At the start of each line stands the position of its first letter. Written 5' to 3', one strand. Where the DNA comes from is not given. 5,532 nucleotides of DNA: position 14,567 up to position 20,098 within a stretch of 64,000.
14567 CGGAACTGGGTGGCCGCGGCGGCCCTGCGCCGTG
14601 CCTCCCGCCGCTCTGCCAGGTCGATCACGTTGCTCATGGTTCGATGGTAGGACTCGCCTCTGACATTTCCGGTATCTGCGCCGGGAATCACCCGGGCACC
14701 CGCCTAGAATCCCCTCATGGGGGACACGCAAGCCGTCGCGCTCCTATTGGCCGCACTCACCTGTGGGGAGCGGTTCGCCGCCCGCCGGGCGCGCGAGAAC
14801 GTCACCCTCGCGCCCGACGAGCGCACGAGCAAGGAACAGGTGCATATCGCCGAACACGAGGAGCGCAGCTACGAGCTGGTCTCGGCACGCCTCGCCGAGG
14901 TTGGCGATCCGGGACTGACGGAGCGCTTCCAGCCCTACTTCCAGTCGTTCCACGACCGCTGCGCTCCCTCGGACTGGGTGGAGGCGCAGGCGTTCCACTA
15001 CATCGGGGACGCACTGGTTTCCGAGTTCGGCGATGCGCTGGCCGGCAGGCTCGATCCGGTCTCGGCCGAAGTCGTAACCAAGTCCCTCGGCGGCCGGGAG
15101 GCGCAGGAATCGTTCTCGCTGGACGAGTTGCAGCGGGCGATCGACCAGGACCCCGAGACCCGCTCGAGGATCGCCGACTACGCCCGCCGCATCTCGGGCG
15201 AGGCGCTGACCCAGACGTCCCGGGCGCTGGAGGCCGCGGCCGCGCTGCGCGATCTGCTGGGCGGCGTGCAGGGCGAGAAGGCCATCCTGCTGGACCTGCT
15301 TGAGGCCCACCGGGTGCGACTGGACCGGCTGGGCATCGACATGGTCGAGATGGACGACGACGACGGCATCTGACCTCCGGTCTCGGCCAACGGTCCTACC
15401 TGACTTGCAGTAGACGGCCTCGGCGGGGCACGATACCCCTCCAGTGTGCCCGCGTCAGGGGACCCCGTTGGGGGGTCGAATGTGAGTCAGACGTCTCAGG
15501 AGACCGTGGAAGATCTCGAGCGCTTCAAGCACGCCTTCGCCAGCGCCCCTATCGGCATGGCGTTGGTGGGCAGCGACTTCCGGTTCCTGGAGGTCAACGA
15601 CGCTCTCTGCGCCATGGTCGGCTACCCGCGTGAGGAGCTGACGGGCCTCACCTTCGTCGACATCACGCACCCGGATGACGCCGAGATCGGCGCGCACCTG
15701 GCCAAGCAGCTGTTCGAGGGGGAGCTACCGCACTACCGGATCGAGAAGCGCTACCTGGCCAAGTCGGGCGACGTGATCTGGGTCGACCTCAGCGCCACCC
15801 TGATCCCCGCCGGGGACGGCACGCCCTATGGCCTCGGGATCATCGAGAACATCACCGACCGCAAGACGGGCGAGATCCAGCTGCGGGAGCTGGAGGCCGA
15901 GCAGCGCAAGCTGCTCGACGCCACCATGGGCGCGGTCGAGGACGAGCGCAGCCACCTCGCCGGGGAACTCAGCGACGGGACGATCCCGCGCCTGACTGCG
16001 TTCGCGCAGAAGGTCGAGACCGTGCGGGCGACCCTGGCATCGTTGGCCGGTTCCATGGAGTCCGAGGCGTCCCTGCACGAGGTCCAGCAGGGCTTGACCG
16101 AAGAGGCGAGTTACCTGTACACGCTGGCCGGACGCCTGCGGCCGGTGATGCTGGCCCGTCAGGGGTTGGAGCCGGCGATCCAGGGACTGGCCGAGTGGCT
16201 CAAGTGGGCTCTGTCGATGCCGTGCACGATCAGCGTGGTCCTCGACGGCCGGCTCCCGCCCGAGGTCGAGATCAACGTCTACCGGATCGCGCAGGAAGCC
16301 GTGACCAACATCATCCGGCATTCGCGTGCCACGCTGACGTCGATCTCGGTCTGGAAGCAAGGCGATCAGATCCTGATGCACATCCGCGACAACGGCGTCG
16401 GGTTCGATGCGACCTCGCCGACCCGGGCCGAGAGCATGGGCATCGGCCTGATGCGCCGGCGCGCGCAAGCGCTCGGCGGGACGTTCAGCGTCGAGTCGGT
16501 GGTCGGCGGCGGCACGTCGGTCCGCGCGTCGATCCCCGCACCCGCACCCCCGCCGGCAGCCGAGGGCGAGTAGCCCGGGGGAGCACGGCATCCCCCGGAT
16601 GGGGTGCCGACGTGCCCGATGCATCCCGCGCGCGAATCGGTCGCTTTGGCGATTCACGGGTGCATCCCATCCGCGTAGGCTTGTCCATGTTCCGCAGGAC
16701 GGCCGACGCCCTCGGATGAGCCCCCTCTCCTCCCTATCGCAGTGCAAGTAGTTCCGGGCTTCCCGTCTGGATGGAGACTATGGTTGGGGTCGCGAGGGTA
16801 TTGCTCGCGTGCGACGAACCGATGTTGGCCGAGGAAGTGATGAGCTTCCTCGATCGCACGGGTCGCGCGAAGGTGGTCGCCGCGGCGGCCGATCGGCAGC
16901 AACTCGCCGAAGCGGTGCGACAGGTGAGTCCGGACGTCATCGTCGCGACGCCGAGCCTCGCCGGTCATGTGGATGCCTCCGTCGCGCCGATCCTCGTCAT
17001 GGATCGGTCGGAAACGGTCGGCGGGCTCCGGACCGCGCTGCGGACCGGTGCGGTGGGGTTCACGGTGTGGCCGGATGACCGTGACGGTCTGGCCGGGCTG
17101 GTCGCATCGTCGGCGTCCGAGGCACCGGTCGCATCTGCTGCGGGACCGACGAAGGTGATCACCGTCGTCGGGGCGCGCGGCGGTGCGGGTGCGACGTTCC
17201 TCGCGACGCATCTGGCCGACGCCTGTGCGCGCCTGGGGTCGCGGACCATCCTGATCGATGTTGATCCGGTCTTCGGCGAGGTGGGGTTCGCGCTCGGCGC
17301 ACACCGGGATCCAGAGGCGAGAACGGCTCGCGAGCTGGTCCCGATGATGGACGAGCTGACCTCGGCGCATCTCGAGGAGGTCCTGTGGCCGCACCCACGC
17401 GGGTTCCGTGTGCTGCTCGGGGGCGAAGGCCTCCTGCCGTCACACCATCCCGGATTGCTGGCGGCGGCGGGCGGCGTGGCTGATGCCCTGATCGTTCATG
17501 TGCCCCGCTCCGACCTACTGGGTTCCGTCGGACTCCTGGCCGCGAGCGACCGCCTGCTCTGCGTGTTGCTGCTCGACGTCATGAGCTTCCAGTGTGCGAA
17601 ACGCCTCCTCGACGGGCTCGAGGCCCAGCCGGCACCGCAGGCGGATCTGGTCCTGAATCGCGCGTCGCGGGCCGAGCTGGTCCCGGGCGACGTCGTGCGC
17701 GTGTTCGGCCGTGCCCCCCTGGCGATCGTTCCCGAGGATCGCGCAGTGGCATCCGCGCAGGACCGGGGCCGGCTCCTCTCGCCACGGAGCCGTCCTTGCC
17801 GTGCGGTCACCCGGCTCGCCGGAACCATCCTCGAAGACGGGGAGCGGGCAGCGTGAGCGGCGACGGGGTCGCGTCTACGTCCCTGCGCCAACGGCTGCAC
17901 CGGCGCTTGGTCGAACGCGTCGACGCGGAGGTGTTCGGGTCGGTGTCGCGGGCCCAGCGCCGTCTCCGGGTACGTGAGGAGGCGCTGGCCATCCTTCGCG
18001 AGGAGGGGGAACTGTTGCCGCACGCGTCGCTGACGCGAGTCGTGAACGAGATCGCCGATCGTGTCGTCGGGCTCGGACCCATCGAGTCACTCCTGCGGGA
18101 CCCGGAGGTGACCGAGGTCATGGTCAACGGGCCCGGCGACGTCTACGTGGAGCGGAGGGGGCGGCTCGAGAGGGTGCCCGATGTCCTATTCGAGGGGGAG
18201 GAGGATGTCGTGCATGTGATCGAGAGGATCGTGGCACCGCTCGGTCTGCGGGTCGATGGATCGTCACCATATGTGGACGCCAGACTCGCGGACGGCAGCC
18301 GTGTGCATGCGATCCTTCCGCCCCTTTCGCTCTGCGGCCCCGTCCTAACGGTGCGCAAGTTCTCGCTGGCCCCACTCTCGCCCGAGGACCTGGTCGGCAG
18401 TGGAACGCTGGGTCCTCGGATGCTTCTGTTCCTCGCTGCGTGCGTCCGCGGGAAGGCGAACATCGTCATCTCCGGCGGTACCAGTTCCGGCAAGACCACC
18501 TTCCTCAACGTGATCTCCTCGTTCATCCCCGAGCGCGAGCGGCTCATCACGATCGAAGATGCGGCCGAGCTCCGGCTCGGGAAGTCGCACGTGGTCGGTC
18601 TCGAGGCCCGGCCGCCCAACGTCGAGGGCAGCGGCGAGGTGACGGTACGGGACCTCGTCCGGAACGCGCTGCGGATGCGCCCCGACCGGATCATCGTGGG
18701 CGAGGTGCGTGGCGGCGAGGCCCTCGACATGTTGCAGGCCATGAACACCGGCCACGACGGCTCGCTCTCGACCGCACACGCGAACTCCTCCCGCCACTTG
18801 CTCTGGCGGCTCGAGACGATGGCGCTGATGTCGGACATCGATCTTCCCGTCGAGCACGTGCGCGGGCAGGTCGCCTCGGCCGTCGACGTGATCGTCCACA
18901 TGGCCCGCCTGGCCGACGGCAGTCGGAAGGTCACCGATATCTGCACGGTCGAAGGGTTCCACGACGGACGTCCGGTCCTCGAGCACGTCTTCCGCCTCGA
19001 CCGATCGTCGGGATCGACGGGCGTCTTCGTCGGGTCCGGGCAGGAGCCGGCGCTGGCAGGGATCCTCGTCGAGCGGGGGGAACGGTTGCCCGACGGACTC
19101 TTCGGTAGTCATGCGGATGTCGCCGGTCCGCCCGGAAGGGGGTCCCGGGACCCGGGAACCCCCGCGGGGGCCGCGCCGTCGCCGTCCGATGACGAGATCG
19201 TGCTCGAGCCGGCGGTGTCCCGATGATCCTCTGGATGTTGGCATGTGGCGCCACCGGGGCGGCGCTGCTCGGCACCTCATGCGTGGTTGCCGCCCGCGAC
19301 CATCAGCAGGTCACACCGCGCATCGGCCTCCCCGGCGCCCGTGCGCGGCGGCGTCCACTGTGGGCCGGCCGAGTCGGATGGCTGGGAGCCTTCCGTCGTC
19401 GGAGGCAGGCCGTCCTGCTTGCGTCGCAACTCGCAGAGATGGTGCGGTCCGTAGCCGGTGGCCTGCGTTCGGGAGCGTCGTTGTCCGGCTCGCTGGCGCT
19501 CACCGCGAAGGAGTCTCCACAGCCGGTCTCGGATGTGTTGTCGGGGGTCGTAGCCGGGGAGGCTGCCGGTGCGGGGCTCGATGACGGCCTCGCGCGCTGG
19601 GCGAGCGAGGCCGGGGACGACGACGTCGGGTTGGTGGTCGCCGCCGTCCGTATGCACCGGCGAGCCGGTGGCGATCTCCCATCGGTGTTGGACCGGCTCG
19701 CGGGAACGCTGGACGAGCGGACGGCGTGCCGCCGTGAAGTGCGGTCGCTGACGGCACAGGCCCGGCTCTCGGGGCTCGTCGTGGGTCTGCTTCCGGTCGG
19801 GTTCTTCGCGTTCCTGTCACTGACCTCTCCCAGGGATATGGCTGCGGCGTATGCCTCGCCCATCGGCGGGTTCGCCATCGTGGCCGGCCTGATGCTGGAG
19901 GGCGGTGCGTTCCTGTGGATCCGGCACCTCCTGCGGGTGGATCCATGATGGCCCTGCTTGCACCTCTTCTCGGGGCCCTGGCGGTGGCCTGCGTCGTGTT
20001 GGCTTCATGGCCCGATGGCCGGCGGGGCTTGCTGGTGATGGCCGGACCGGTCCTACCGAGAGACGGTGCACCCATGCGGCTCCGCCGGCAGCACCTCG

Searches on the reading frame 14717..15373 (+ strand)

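Call 45: search_protein_families(library=pfam, proteins=[window:14717-15373:+], max_evalue=0.0001)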
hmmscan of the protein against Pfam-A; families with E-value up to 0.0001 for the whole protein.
window:14717-15373:+ (218 aa): 1 family
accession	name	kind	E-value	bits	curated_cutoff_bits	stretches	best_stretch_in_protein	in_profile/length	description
PF13794.12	MiaE_2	-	3.6e-28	99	25.2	1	5-183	5-184/185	tRNA-(MS[2]IO[6]A)-hydroxylase (MiaE)-like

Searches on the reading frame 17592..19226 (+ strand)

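Call 45: search_protein_families(library=pfam, proteins=[window:17592-19226:+], max_evalue=0.0001)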
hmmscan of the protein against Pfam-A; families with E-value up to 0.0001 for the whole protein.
window:17592-19226:+ (544 aa): 1 family
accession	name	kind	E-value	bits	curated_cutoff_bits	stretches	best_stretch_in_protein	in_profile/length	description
PF00437.27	T2SSE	-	1.4e-56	192.2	24.9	1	160-442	4-282/370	Type II/IV secretion system protein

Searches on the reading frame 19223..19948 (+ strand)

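Call 45: search_protein_families(library=pfam, proteins=[window:19223-19948:+], max_evalue=0.0001)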
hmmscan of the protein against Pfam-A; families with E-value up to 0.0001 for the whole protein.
window:19223-19948:+ (241 aa): 1 family
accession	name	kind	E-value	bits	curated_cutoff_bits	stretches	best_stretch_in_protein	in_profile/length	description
PF00482.28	T2SSF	-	1.3e-13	51.5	25.2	1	74-198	2-123/125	Type II secretion system (T2SS), protein F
